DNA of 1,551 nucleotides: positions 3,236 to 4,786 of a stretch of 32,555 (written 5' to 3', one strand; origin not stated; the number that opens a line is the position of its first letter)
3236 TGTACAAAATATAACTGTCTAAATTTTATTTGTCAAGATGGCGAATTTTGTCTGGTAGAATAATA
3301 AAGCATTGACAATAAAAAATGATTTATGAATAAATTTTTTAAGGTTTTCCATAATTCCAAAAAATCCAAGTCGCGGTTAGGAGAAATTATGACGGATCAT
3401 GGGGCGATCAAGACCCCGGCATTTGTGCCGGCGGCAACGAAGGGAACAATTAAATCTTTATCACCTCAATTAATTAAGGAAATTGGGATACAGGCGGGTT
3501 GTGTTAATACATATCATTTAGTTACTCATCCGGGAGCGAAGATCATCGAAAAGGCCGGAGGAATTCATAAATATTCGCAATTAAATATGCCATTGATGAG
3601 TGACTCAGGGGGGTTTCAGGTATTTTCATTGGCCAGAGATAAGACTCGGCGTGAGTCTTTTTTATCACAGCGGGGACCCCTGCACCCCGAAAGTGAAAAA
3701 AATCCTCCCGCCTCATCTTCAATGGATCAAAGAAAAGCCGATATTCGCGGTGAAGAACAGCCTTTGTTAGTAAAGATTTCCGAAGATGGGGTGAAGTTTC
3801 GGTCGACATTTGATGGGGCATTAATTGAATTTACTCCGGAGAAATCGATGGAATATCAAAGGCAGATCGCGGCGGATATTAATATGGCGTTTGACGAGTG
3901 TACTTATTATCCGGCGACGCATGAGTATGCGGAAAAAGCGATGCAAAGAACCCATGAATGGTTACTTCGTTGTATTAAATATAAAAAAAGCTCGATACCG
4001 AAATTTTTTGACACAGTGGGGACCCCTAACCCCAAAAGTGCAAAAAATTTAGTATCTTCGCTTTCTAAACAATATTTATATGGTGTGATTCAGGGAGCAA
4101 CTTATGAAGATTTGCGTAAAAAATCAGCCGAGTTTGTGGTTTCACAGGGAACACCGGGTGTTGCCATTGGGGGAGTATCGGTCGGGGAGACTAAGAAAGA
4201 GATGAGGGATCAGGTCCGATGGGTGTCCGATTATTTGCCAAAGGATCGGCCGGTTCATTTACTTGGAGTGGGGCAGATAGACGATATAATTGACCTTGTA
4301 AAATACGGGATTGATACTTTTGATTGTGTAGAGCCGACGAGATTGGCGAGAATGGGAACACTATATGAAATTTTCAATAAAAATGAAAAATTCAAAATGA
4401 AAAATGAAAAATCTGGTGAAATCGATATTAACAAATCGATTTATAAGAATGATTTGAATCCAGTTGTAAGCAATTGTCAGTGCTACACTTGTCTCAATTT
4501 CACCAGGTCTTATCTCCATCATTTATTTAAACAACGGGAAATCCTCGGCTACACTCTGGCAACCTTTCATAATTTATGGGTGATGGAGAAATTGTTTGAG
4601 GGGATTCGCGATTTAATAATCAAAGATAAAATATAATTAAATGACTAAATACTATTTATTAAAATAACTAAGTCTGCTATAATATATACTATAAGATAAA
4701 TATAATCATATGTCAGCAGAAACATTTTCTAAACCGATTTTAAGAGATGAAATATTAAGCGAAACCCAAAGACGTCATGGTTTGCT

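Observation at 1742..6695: About 78-bp long-palindrome elements (family A) inserted in frame in tgt (twice), fmt and probably queA, resembling Rickettsia RPEs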

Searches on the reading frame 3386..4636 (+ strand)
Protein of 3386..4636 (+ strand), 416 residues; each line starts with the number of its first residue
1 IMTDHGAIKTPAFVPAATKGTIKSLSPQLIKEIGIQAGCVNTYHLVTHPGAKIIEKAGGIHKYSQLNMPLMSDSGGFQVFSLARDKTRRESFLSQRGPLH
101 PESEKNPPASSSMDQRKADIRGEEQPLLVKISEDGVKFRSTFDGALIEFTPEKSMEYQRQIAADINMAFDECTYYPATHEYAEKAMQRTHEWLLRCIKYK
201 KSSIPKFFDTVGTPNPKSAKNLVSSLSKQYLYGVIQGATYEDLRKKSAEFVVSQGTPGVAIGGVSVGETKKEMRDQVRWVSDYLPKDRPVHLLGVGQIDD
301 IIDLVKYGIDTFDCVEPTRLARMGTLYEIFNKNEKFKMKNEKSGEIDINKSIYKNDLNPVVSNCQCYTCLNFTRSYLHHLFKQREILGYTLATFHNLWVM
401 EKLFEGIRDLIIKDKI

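Call 6: search_solved_structures(query=window:3386-4636:+, show_alignments=2)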
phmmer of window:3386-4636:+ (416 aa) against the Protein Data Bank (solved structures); distinct sequences matched with E-value up to 0.001: 55.
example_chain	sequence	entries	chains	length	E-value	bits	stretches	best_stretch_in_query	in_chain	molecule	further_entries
10fb_A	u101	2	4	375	7e-75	255.9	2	129-415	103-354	Queuine tRNA-ribosyltransferase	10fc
10fa_A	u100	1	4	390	8.7e-75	255.6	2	130-415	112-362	Queuine tRNA-ribosyltransferase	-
6ygl_A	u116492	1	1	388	1.5e-70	241.6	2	128-413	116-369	Queuine tRNA-ribosyltransferase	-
1ozm_A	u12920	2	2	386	2.8e-70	240.7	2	128-413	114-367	Queuine tRNA-ribosyltransferase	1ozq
6ygm_A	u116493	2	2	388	4.3e-70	240.1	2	128-413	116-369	Queuine tRNA-ribosyltransferase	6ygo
5n6f_A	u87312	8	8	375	6.1e-70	239.6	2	128-413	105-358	Queuine tRNA-ribosyltransferase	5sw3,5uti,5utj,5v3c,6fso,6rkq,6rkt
5i00_A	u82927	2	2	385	7.2e-70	239.4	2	128-413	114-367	Queuine tRNA-ribosyltransferase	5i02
1y5v_A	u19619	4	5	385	7.2e-70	239.4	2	128-413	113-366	Queuine tRNA-ribosyltransferase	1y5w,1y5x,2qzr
1enu_A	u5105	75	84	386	7.3e-70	239.3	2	128-413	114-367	TRNA-GUANINE TRANSGLYCOSYLASE | QUEUINE TRNA-RIBOSYLTRANSFERASE | TRNA-GUANINE-TRANSGLYCOSYLASE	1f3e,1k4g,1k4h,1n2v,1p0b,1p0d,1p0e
4kwo_A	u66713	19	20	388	7.5e-70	239.3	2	128-413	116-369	Queuine tRNA-ribosyltransferase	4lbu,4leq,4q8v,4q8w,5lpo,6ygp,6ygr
2ash_A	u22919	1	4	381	1.8e-69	238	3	228-409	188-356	Queuine tRNA-ribosyltransferase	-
2oko_A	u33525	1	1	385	1.9e-69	238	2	128-413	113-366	Queuine tRNA-ribosyltransferase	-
2pot_A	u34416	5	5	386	1.9e-69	238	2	128-413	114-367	Queuine tRNA-ribosyltransferase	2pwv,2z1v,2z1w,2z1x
1efz_A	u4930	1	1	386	1.9e-69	238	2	128-413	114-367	TRNA-GUANINE TRANSGLYCOSYLASE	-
3unt_A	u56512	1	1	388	1.9e-69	237.9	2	128-413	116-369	Queuine tRNA-ribosyltransferase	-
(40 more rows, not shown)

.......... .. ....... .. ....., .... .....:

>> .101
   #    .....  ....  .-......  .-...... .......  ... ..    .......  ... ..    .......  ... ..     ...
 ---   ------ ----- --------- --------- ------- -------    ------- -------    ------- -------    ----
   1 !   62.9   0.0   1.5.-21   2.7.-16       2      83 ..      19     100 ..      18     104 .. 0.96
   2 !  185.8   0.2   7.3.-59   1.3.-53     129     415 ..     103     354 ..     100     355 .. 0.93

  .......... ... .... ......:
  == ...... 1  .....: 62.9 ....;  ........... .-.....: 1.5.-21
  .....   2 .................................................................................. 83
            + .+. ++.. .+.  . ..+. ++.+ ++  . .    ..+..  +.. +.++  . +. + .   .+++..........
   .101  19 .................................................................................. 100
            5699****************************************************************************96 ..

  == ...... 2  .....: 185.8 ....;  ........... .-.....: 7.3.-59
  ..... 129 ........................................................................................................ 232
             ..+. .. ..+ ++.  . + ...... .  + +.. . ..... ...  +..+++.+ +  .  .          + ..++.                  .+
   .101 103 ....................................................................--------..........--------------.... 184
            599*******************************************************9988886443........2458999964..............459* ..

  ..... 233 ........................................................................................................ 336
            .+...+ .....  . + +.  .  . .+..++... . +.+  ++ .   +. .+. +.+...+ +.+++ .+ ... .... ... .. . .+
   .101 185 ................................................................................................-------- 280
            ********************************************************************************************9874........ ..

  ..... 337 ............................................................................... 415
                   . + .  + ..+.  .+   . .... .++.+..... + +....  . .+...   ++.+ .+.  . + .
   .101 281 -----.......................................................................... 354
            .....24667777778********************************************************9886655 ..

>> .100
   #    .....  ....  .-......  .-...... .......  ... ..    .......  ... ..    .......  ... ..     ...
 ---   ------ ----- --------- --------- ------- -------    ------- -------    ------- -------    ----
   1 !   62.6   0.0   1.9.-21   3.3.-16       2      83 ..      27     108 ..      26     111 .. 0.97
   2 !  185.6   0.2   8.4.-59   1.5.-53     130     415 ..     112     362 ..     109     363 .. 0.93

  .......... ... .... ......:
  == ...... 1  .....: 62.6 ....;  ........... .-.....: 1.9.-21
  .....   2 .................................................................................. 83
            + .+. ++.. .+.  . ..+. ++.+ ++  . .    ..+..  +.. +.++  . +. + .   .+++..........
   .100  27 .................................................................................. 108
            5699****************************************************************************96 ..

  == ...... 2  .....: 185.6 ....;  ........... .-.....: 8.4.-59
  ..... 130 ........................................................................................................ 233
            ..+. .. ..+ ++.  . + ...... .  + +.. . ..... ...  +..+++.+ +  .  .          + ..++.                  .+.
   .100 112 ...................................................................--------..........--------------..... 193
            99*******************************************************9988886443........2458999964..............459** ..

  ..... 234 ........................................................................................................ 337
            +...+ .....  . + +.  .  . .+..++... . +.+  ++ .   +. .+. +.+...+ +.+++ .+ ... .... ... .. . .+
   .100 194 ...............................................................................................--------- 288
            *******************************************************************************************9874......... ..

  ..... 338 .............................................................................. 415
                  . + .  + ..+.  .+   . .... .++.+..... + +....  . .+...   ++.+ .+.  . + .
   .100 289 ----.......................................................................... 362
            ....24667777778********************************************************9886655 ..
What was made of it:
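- Checked: Against E. coli Tgt, the extra residues lie after FQVFSLA and before (L)YG(V)IQG (call 6).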

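Call 17: find_homologous_proteins(query=window:3386-4636:+, max_evalue=1e-30)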
Query window:3386-4636:+ (416 aa): 7992 proteins with E <= 1e-30 among 8000 candidates; the best 120 are listed.
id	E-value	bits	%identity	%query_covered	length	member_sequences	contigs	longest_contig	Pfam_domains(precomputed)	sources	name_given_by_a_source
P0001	1.4e-282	955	100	100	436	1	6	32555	PF01702.26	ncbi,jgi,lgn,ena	-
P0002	1.2e-247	840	88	100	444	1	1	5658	PF01702.26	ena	-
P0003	3.2e-218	743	80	99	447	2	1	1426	PF01702.26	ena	-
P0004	7.5e-205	699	75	100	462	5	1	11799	PF01702.26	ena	-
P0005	3.5e-203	693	74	100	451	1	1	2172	PF01702.26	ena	-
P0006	1.5e-201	688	77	100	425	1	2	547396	PF01702.26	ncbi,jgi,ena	ncbi:MAG: tRNA guanosine(34) transglycosylase Tgt [Patescibacteria group bacterium]|jgi:queuine tRNA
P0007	1.5e-194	665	72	100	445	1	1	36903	PF01702.26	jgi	-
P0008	3.5e-194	664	71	100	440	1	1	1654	PF01702.26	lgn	-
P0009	7.3e-194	663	73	100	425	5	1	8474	PF01702.26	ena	-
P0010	1.7e-193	661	72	100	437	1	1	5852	PF01702.26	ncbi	ncbi:MAG: tRNA guanosine(34) transglycosylase Tgt [Candidatus Roizmanbacteria bacterium]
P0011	6.4e-193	659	70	99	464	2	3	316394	PF01702.26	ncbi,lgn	-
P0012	1.3e-192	659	72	100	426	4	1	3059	PF01702.26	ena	-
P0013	1.4e-192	658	70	100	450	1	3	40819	PF01702.26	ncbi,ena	-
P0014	4.0e-192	657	72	100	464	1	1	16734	PF01702.26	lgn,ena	-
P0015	4.8e-192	657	70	100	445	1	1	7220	PF01702.26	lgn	-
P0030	1.4e-184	632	71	100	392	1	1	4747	PF01702.26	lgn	-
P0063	1.1e-176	606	70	100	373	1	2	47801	PF01702.26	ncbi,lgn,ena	-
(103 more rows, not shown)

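Call 21: find_encoding_contigs(protein=P0002, flank=3000, max_places=2)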
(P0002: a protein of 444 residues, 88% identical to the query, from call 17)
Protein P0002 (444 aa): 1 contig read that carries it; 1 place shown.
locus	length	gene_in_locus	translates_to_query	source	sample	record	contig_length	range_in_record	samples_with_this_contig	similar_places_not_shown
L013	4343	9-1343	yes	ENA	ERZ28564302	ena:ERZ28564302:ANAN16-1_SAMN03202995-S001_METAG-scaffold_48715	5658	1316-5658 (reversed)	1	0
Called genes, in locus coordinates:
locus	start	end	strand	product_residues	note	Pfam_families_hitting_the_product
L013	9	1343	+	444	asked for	PF01702:TGT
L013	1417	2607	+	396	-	-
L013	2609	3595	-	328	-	PF00551:Formyl_trans_N, PF02911:Formyl_trans_C (faint)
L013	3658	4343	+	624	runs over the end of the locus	PF13620:CarboxypepD_reg (faint)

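Call 22: find_encoding_contigs(protein=P0006, flank=10000, max_places=1)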
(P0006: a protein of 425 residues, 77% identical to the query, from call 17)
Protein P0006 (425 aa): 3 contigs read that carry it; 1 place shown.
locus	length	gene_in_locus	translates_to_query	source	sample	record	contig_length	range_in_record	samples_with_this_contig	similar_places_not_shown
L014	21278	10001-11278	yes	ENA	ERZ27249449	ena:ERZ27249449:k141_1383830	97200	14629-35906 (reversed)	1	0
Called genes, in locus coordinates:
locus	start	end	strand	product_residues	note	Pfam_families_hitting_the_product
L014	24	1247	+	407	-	PF00083:Sugar_tr, PF11700:ATG22 (faint), PF07690:MFS_1, PF12832:MFS_1_like, PF07690:MFS_1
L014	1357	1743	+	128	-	-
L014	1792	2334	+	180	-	PF22769:DCD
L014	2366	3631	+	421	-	PF08245:Mur_ligase_M, PF27239:FOL3_C, PF02875:Mur_ligase_C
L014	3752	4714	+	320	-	PF00303:Thymidylat_synt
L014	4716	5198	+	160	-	PF00186:DHFR_1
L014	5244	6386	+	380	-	-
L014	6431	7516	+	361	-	-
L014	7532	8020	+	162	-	-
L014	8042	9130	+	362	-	PF02547:Queuosine_synth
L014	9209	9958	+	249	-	-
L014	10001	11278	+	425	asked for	PF01702:TGT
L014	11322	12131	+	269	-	-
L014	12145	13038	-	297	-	PF00551:Formyl_trans_N, PF02911:Formyl_trans_C (faint)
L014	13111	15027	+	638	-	PF13620:CarboxypepD_reg (faint)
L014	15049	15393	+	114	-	-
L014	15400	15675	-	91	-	-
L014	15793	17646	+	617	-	PF13620:CarboxypepD_reg (faint)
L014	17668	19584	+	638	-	PF13620:CarboxypepD_reg (faint)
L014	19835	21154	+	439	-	PF07497:Rho_RNA_bind, PF00006:ATP-synt_ab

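Call 42: list_cluster_members(proteins=[P0001, P0121])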
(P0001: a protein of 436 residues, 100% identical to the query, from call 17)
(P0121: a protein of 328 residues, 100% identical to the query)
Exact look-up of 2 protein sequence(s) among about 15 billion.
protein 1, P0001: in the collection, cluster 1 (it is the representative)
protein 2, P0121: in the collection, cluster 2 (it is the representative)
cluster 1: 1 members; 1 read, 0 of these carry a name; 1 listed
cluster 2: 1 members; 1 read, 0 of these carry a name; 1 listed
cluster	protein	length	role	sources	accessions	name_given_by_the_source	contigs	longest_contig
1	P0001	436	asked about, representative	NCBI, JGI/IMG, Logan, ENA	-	-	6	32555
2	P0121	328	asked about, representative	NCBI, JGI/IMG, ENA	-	-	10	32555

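Call 46: predict_structure(alignment_id=A2)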
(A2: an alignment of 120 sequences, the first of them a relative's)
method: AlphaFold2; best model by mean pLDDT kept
length: 436 residues; sequences in the alignment: 120
mean_pLDDT: 79.7   pTM: 0.81
mean pLDDT of the five models: 79.7, 75.8, 73.9, 72.8, 72.5
residues with pLDDT >= 90: 228; 70-90: 96; 50-70: 32; < 50: 80
segments of 3 or more residues with pLDDT < 50: 101-145, 226-246, 354-363
pLDDT, mean of each block of 10 residues (from residue 1): 86 97 96 82 85 93 89 93 91 70 44 33 30 39 49 79 86 94 94 85 93 95 60 43 58 94 98 97 81 94 98 82 95 73 78 42 72 94 89 95 88 91 94 94
secondary structure, 60 per line:
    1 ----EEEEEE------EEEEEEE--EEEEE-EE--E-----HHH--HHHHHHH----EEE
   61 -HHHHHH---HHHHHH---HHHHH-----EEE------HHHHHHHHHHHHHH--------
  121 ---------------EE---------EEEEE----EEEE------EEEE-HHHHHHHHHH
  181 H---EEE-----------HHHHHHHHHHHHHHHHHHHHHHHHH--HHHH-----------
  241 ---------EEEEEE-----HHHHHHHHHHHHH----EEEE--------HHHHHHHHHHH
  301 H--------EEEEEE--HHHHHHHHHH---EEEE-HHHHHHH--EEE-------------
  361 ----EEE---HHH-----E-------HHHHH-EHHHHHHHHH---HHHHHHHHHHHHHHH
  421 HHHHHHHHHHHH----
elements in order: E5-10 E17-23 E26-30 H47-53 E58-60 H62-67 H71-76 H80-84 E90-92 H99-112 E147-151 E156-159 E166-169 H171-181 E185-187 H199-223 H226-229 E250-255 H261-273 E278-281 H290-301 E310-315 H318-327 E331-334 H336-342 E345-347 E365-367 H387-391 H394-402 H406-432
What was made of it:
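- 3641..3719 (+): Family-A copy A2 at tgt site 1, after FQVFSLA. Sense frame 1 (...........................). AlphaFold pLDDT is below 50 over residues 101-145 (call 46).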

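Call 47: find_encoding_contigs(protein=P0030, flank=2500, max_places=1)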
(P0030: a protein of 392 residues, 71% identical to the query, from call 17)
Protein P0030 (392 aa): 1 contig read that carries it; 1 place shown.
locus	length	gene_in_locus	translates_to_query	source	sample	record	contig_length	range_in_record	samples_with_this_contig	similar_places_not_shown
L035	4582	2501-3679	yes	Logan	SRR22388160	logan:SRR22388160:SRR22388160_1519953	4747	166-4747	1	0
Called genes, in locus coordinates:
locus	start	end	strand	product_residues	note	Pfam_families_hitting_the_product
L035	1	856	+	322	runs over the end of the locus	-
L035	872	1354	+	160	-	-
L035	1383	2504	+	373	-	PF02547:Queuosine_synth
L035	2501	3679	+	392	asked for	PF01702:TGT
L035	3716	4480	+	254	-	PF18484:CDCA (weak)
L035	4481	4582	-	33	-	?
